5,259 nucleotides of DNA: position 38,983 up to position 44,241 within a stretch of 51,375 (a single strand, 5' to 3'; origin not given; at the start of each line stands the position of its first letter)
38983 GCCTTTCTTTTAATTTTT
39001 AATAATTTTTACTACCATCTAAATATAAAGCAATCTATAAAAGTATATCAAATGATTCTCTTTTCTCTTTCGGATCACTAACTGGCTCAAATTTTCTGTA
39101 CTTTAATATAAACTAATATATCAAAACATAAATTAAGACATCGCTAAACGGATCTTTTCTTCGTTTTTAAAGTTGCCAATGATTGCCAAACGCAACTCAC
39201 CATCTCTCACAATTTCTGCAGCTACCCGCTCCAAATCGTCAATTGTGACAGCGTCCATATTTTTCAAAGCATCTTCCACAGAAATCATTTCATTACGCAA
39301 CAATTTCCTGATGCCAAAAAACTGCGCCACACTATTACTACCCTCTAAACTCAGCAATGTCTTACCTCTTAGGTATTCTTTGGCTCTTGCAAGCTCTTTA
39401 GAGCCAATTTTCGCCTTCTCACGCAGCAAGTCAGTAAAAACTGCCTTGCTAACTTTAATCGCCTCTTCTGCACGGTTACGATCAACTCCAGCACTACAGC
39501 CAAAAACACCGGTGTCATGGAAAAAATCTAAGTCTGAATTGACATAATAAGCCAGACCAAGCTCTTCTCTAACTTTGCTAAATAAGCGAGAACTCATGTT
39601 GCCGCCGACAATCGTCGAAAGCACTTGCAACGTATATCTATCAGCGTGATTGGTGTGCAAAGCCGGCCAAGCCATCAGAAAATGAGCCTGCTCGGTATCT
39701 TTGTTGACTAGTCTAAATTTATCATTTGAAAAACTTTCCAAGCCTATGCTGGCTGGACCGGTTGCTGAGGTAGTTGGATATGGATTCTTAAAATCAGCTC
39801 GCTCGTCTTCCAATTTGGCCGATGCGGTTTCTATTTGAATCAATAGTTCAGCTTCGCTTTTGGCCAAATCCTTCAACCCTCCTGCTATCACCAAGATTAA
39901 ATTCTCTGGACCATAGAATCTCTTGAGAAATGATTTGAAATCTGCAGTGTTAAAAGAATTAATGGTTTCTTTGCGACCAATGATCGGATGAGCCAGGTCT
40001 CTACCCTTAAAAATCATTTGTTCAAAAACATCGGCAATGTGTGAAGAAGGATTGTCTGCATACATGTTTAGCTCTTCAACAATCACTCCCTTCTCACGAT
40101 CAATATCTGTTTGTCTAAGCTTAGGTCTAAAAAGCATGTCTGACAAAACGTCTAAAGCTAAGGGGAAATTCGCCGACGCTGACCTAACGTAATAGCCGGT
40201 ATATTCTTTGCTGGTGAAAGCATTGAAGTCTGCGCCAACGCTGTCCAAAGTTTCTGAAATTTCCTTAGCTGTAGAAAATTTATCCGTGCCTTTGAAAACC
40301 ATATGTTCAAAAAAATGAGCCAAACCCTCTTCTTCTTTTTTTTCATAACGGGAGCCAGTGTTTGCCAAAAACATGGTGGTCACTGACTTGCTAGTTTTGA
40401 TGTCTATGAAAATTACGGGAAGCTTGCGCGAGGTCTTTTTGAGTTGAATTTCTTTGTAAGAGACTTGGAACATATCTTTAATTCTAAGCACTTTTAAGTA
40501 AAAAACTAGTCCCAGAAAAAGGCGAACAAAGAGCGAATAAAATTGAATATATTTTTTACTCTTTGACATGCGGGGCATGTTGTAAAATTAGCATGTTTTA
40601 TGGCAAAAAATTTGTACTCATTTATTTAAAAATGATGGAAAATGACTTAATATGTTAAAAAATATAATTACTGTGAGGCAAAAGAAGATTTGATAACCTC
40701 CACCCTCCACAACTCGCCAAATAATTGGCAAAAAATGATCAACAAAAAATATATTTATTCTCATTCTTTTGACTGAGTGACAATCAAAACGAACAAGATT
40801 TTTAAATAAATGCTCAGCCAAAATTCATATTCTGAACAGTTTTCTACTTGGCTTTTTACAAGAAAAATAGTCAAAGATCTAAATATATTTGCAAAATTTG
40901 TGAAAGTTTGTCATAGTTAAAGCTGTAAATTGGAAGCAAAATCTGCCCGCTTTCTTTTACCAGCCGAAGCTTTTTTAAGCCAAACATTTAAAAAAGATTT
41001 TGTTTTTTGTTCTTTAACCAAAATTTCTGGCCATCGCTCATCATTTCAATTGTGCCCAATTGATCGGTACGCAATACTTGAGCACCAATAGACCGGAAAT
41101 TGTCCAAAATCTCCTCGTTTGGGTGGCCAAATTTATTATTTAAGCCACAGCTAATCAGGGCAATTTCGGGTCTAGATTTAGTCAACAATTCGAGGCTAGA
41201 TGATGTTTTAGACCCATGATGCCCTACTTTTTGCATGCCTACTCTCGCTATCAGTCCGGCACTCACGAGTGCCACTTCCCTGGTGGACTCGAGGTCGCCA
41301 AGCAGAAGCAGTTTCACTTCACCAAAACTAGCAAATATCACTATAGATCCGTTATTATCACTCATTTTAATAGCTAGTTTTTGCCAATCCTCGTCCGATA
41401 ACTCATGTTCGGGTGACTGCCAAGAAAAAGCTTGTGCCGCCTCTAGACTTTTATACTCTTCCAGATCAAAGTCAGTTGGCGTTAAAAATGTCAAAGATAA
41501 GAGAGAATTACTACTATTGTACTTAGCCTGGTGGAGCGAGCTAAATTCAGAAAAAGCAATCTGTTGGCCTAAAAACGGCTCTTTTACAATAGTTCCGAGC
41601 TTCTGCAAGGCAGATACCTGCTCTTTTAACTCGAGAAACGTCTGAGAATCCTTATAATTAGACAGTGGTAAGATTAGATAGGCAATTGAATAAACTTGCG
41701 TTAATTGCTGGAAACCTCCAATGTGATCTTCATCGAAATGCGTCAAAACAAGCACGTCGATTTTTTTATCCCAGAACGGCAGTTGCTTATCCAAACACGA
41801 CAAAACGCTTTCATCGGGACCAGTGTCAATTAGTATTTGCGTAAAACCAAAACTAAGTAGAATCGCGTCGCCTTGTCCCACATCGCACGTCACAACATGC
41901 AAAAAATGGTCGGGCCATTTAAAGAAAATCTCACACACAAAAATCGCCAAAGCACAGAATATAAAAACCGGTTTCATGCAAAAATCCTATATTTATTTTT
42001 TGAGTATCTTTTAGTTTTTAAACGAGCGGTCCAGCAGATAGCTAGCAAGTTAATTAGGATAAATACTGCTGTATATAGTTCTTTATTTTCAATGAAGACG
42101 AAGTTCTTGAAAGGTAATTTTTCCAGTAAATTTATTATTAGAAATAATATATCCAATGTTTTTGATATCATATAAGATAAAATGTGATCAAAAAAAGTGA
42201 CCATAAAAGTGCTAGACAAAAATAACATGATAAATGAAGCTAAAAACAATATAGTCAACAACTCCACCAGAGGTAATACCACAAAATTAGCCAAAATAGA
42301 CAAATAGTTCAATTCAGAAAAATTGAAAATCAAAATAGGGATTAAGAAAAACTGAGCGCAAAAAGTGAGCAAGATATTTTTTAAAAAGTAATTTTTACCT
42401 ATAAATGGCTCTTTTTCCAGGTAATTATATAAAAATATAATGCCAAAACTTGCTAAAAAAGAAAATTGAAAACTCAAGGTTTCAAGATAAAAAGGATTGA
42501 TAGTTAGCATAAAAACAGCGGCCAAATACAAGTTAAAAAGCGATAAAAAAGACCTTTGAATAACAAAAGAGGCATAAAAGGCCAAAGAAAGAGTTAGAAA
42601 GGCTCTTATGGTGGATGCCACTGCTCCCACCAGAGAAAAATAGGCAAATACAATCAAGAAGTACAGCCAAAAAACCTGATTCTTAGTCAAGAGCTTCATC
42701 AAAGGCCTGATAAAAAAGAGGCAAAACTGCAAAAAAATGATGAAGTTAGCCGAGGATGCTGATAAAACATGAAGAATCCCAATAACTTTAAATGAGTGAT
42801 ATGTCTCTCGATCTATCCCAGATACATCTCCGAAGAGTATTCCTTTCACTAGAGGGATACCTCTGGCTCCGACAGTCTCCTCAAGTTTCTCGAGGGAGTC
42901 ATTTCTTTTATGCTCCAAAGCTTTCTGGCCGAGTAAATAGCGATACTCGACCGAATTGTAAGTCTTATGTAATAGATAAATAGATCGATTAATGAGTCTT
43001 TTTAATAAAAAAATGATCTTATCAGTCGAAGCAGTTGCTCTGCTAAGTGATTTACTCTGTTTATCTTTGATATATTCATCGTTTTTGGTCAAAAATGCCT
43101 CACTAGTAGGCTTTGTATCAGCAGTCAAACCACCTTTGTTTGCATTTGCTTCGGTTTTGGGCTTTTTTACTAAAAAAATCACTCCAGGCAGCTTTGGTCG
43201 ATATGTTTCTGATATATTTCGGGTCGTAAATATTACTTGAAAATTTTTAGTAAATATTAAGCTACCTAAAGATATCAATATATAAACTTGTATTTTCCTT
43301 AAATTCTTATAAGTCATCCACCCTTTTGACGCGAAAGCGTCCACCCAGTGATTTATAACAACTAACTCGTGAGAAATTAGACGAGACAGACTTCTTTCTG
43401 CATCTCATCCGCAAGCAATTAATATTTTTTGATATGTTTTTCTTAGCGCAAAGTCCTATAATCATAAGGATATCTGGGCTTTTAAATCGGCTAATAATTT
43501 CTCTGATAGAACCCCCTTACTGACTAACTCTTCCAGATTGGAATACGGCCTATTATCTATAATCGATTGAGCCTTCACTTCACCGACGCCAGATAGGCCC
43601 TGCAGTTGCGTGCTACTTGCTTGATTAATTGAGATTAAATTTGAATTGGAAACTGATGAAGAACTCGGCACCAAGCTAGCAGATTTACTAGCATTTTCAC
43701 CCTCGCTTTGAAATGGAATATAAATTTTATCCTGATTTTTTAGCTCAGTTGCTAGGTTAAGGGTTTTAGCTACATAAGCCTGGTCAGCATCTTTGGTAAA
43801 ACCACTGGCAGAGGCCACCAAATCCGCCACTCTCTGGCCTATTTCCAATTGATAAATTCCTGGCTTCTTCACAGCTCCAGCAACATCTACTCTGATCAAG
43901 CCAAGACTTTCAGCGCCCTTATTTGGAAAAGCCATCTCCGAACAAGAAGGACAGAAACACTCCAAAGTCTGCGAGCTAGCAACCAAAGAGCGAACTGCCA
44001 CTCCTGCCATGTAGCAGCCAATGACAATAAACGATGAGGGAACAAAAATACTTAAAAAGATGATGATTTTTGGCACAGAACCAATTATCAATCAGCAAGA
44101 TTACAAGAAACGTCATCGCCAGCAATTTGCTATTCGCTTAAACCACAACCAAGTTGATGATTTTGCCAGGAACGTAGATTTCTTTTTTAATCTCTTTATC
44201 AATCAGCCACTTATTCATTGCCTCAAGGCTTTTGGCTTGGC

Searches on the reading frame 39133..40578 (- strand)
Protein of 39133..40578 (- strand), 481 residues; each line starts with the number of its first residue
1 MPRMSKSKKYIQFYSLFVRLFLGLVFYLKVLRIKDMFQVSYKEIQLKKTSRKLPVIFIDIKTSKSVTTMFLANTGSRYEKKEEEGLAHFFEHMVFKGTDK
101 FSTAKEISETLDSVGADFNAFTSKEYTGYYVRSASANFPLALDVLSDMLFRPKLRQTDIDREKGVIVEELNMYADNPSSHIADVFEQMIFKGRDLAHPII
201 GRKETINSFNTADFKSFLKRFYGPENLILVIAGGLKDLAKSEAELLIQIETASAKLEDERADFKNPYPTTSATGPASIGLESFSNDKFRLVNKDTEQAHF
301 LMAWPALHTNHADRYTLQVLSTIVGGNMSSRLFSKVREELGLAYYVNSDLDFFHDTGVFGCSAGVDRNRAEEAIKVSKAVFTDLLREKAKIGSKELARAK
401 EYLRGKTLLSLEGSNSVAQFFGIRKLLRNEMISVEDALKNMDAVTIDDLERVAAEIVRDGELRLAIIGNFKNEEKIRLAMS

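Call 65: search_protein_families(library=pfam, proteins=[window:39133-40578:-], max_evalue=0.0001)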
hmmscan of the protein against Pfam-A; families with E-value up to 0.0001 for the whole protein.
window:39133-40578:- (481 aa): 2 families
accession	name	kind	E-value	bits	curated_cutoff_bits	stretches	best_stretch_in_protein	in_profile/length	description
PF00675.25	Peptidase_M16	-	8.2e-35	120.3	22.3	1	59-201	6-147/149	Insulinase (Peptidase family M16)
PF05193.26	Peptidase_M16_C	-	6e-31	108.2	23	1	209-402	2-180/181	Peptidase M16 inactive domain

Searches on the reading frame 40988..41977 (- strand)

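Call 65: search_protein_families(library=pfam, proteins=[window:40988-41977:-], max_evalue=0.0001)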
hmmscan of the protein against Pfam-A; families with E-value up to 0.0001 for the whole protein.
window:40988-41977:- (329 aa): 2 families
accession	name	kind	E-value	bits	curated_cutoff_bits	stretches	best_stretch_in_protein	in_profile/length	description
PF00753.33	Lactamase_B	-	2e-15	57.7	22.7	1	33-101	3-72/196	Metallo-beta-lactamase superfamily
PF12706.13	Lactamase_B_2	-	2.5e-05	24.4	27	1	46-94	1-52/200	Beta-lactamase superfamily domain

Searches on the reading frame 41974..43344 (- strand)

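Call 65: search_protein_families(library=pfam, proteins=[window:41974-43344:-], max_evalue=0.0001)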
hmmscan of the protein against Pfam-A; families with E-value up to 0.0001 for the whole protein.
window:41974-43344:- (456 aa): 1 family
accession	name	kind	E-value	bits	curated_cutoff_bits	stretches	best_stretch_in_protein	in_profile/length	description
PF03772.21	Competence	-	6.4e-37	127.8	23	1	169-439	1-267/270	Competence protein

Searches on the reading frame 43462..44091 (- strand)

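Call 65: search_protein_families(library=pfam, proteins=[window:43462-44091:-], max_evalue=0.0001)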
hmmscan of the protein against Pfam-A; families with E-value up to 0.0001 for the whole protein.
window:43462-44091:- (209 aa): 3 families
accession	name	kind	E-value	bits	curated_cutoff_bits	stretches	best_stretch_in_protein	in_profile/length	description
PF10531.15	SLBB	-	3.1e-11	43.3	27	1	67-104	1-38/55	SLBB domain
PF12836.13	HHH_3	-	2.9e-10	40.5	27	1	149-207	2-64/65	Helix-hairpin-helix motif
PF22461.2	SLBB_2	-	9.5e-05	22.9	27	0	67-108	2-45/79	SLBB domain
